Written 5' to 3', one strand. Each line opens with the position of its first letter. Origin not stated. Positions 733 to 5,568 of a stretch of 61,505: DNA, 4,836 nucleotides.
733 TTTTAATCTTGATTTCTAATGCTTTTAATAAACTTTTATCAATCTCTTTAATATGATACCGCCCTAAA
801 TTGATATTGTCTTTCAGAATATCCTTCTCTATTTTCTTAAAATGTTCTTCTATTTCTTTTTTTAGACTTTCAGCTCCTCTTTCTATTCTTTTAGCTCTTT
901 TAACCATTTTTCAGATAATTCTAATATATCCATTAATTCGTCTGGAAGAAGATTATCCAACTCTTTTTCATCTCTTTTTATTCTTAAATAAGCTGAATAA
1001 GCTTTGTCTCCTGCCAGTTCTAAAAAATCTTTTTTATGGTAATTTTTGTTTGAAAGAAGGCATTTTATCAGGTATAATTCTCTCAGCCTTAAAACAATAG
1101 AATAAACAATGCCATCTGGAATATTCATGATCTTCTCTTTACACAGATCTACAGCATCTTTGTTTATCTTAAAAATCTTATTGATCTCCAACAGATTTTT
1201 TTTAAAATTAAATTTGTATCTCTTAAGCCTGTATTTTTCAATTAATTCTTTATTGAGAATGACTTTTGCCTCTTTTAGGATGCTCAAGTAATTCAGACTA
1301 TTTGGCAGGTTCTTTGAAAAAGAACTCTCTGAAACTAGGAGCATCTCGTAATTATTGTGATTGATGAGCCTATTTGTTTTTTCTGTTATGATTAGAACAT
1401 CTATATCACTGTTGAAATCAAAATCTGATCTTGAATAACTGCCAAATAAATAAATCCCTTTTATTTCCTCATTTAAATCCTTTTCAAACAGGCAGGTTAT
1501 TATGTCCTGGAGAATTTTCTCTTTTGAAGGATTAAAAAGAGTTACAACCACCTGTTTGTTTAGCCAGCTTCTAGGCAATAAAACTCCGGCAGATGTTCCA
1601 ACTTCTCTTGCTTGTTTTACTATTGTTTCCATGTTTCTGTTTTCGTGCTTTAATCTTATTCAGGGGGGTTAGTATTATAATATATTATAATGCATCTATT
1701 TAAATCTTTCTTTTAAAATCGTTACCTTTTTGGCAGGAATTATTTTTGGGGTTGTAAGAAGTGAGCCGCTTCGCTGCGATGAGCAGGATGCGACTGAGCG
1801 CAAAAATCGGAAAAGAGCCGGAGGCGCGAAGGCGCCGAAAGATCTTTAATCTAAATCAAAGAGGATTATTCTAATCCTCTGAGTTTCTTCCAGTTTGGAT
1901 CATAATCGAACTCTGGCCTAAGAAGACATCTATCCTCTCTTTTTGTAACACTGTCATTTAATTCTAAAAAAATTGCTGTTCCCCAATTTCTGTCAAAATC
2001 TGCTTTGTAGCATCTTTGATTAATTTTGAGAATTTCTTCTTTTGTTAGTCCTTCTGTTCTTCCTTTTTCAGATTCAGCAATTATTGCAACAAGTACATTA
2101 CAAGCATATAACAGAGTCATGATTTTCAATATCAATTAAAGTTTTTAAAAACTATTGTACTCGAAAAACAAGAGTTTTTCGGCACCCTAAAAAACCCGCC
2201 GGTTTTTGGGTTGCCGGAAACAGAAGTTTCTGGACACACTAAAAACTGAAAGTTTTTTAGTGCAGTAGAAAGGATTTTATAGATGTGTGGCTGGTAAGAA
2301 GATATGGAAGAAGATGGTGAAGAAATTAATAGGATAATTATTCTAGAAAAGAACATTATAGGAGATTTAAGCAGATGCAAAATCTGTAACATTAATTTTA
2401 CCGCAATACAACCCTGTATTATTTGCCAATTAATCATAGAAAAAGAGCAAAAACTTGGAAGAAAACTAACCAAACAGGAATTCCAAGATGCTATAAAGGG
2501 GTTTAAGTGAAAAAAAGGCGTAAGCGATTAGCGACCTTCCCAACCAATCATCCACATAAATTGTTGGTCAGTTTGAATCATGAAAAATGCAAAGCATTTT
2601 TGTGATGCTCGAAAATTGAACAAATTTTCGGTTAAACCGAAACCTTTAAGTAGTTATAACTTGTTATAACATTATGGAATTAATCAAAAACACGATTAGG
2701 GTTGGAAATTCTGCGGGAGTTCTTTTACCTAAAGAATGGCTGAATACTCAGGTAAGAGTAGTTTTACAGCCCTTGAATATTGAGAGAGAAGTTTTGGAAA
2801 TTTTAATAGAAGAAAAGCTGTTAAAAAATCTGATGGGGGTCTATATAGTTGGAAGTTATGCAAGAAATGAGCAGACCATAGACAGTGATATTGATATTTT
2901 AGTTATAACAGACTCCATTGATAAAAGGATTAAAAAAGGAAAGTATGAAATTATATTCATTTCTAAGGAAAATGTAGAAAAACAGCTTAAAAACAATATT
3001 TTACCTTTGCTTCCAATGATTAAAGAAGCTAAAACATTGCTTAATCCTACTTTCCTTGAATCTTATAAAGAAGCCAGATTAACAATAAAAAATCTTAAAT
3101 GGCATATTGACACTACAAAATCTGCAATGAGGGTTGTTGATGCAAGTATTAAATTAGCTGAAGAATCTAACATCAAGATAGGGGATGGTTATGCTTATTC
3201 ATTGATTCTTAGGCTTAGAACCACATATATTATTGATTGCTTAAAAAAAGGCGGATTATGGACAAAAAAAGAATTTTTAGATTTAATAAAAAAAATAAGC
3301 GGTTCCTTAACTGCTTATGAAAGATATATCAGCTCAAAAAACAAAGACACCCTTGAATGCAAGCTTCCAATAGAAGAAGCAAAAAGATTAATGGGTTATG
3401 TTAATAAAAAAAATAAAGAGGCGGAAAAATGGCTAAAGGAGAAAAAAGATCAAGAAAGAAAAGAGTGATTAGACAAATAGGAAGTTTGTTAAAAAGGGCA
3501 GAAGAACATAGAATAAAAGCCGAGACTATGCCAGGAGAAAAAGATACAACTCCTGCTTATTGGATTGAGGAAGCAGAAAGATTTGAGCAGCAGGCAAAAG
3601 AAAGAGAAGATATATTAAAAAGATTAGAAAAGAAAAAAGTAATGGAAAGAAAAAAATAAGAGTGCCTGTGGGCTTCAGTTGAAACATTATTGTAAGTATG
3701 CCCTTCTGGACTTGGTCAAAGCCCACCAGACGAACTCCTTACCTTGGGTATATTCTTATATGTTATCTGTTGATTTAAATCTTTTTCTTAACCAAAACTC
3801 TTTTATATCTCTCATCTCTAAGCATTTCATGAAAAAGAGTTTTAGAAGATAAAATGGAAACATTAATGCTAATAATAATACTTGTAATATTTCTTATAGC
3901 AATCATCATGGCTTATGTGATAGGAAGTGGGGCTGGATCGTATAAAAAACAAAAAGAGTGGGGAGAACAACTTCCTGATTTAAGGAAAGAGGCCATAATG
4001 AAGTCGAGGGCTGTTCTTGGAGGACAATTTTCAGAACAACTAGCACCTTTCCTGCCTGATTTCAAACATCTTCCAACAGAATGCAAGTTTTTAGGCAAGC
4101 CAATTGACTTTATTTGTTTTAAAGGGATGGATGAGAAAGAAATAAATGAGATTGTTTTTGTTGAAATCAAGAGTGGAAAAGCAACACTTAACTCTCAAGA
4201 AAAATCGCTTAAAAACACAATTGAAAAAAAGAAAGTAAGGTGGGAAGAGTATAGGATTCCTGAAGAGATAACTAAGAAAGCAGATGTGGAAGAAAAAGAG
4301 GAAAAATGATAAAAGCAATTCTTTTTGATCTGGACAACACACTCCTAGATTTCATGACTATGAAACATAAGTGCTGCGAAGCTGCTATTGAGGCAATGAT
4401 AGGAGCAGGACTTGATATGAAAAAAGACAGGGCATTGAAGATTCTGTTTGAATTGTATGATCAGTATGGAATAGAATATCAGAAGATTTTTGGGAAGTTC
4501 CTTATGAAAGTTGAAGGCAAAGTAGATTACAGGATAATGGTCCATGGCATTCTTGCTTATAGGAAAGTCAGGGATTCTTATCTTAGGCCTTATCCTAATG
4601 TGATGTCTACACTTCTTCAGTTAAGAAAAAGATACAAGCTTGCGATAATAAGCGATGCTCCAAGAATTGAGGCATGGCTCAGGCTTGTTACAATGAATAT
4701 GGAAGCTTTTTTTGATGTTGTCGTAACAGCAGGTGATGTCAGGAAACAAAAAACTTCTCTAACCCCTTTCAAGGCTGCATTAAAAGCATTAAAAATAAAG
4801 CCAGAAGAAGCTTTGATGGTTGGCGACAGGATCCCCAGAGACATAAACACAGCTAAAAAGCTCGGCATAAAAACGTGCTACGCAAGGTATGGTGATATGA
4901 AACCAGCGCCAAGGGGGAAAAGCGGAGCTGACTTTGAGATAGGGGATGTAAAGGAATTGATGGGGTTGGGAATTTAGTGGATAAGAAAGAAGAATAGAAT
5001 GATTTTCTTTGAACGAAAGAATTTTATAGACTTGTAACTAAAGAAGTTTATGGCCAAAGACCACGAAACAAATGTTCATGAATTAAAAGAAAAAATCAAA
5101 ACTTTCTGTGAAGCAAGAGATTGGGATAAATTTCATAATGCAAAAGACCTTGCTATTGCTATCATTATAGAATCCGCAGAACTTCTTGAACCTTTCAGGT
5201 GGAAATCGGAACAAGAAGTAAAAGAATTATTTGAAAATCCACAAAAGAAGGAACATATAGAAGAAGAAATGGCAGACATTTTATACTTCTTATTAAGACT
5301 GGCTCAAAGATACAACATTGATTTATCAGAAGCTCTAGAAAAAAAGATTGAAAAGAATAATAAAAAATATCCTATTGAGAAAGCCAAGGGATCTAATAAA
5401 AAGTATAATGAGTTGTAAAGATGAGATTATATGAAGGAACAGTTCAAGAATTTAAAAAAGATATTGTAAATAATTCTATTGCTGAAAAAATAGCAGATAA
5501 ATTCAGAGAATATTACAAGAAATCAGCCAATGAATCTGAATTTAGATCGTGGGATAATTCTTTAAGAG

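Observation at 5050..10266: Seven-gene MazG / DUF2075 nuclease-ATPase / WYL operon with five partners of unassigned function: candidate undescribed defence system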

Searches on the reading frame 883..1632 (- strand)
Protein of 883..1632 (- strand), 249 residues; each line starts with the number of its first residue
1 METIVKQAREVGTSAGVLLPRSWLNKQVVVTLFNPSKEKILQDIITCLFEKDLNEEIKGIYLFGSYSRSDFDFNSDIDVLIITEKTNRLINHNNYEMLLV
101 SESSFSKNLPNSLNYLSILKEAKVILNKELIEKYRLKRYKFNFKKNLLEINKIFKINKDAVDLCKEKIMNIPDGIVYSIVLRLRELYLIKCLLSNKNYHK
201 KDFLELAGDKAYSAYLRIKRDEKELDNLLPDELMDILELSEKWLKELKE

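Call 39: search_protein_families(library=pfam, proteins=[window:883-1632:-], max_evalue=0.01)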
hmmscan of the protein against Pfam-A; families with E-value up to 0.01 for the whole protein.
window:883-1632:- (249 aa): 3 families
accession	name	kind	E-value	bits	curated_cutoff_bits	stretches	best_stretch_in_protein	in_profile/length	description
PF01909.29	NTP_transf_2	-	5e-09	36.9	21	1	53-114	11-47/93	Nucleotidyltransferase domain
PF18765.7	Polbeta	-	8.6e-09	35.9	26.9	1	54-132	10-82/93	Polymerase beta, Nucleotidyltransferase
PF09853.14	DUF2080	-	0.0063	16.7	21.5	0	4-33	18-47/50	Putative transposon-encoded protein (DUF2080)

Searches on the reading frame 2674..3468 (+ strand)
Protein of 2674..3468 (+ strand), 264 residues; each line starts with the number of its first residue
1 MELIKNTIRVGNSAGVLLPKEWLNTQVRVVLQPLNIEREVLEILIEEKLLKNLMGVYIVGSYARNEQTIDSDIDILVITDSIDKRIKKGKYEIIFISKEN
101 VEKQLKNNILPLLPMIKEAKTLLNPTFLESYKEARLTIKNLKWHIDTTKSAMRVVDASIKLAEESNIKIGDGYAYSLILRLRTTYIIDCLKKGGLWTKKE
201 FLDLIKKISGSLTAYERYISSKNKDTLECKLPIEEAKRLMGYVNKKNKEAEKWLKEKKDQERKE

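Call 39: search_protein_families(library=pfam, proteins=[window:2674-3468:+], max_evalue=0.01)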
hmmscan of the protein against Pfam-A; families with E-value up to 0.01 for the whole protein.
window:2674-3468:+ (264 aa): 3 families
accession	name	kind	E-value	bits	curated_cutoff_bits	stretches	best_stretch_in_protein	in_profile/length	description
PF01909.29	NTP_transf_2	-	4.1e-10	40.3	21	1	43-115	7-77/93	Nucleotidyltransferase domain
PF18765.7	Polbeta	-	1.3e-06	28.9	26.9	1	51-93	11-48/93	Polymerase beta, Nucleotidyltransferase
PF03445.19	DUF294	-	0.0068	16.7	21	0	52-81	48-77/138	Putative nucleotidyltransferase DUF294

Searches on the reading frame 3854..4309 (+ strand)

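Call 39: search_protein_families(library=pfam, proteins=[window:3854-4309:+], max_evalue=0.01)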
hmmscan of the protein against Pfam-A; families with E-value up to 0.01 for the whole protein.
window:3854-4309:+ (151 aa): 2 families
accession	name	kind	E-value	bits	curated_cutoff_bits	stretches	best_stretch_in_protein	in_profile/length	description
PF10107.15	Endonuc_Holl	-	1e-33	116.8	23.8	1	34-134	56-158/159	Endonuclease related to archaeal Holliday junction resolvase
PF14270.11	DUF4358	-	0.001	19.7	25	1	85-141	30-84/102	Domain of unknown function (DUF4358)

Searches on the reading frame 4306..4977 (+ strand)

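Call 39: search_protein_families(library=pfam, proteins=[window:4306-4977:+], max_evalue=0.01)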
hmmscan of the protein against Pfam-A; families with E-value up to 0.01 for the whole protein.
window:4306-4977:+ (223 aa): 5 families
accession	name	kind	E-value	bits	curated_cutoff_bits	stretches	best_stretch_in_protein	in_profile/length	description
PF13419.12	HAD_2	-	2.5e-27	96.6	23.8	1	5-191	1-176/178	Haloacid dehalogenase-like hydrolase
PF00702.32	Hydrolase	-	6.1e-23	82.6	26.4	1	2-187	1-191/191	haloacid dehalogenase-like hydrolase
PF13242.12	Hydrolase_like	-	1.4e-09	38.1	22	1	155-204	10-59/75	HAD-hyrolase-like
PF12710.13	HAD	-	0.0027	18.6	27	1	5-157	1-152/189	haloacid dehalogenase-like hydrolase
PF12689.13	Acid_PPase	-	0.0052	17.1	27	0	3-24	4-23/169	Acid Phosphatase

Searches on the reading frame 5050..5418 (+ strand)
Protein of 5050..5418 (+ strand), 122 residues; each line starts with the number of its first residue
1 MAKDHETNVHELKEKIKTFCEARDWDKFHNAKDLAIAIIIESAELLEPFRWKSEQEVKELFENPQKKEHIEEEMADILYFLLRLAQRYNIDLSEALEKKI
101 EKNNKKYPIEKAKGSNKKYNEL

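Call 4: search_protein_families(library=pfam, proteins=[window:5050-5418:+], max_evalue=1)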
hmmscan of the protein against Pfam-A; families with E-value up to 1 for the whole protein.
window:5050-5418:+ (122 aa): 7 families
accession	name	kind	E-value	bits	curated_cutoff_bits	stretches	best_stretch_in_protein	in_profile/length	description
PF12643.12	MazG-like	-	3.8e-19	69.2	27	1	36-122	1-85/85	MazG-like family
PF03819.22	MazG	-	1.9e-06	28.5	22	1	55-108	12-71/74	MazG nucleotide pyrophosphohydrolase domain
PF08761.16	dUTPase_2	-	5.4e-06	27.2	22.9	1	11-105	11-100/162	dUTPase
PF01503.22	PRA-PH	-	5e-05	24.1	21.3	1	52-98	33-81/86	Phosphoribosyl-ATP pyrophosphohydrolase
PF22813.1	TcaA_2nd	-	0.039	14.7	26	1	54-113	17-76/103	TcaA protein second domain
PF19269.4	Anticodon_2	-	0.28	12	23.6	1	43-110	3-69/141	Anticodon binding domain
PF00736.24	EF1_GNE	-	0.31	11.6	20.8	1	1-36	7-43/88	EF-1 guanine nucleotide exchange domain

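Call 5: search_protein_families(library=padloc, proteins=[window:5050-5418:+], max_evalue=1)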
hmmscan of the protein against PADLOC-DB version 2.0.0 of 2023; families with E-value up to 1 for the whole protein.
window:5050-5418:+ (122 aa): 0 families

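Call 6: search_protein_families(library=ncbifam, proteins=[window:5050-5418:+], max_evalue=0.1)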
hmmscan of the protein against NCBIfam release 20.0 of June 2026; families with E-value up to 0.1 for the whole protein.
window:5050-5418:+ (122 aa): 7 families
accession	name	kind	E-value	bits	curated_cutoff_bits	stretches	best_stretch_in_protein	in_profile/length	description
NF007113.1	PRK09562.1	equivalog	6e-06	26.1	208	1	54-111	164-224/251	nucleoside triphosphate pyrophosphohydrolase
TIGR00444.1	mazG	subfamily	6.7e-06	25.9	148.3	1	55-107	166-218/248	MazG family protein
NF052436.1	YabN_Meth_PPase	exception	8.8e-05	21.7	525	1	54-111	399-460/486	bifunctional methyltransferase/pyrophosphohydrolase YabN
TIGR03188.1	histidine_hisI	equivalog_domain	0.00067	19.8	42.7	1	56-97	39-82/84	phosphoribosyl-ATP diphosphatase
NF049964.1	dUTPaseEpsil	equivalog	0.0011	18.5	300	1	37-87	42-88/230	dUTPase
NF001613.0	PRK00400.1-5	equivalog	0.01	15.9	120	1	65-104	55-93/107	phosphoribosyl-ATP diphosphatase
NF002747.0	PRK02759.1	equivalog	0.035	13.7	187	1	64-103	166-205/208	bifunctional phosphoribosyl-AMP cyclohydrolase/phosphoribosyl-ATP diphosphatase HisIE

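Call 7: search_protein_families(library=phrogs, proteins=[window:5050-5418:+], max_evalue=0.1)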
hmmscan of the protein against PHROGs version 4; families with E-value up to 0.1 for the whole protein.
window:5050-5418:+ (122 aa): 6 families
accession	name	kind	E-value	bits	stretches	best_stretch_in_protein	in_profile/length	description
phrog_3301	-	other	5.9e-16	59.9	1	7-109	48-163/169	pyrophosphatase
phrog_229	-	other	9.7e-05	22.7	1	58-108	295-346/533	MazG-like pyrophosphatase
phrog_9147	-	unknown function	0.00053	20.7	1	33-106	23-94/204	-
phrog_715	-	other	0.00061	21.1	1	7-98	4-96/123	MazG-like pyrophosphatase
phrog_9236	-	other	0.0021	18.9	1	66-105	143-182/191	pyrophosphatase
phrog_173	-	DNA, RNA and nucleotide metabolism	0.0024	18.8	1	25-103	52-125/196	nucleoside triphosphate pyrophosphohydrolase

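Call 32: search_solved_structures(query=window:5050-5418:+, max_evalue=0.01)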
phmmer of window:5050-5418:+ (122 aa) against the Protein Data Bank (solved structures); distinct sequences matched with E-value up to 0.01: 10.
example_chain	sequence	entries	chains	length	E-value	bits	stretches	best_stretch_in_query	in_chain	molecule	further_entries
2a3q_A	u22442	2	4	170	8.8e-21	77.9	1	9-122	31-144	hypothetical protein | Protein RS21-C6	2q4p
6sqw_A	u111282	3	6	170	9.1e-21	77.8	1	9-122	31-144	dCTP pyrophosphatase 1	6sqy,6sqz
4qgp_A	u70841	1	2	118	2.5e-19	73.2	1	5-110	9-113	pyrophosphatase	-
7mu5_A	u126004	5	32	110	2.5e-16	63.5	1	9-108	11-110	dCTP pyrophosphatase 1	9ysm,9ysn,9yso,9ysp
2oie_A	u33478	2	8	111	1.1e-15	61.4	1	9-103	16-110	RS21-C6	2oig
4dk4_A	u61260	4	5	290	0.0001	26.1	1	10-99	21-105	Deoxyuridine triphosphatase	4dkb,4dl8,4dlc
1ogk_A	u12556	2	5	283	0.00011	26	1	12-83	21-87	DEOXYURIDINE TRIPHOSPHATASE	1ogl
4dk2_A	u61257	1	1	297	0.00011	26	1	10-99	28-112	Deoxyuridine triphosphatase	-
2yxh_A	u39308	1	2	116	0.0059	20.4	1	55-108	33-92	MazG-related protein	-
1vmg_A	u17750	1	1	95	0.0066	20.3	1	48-100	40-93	Hypothetical protein SSO3215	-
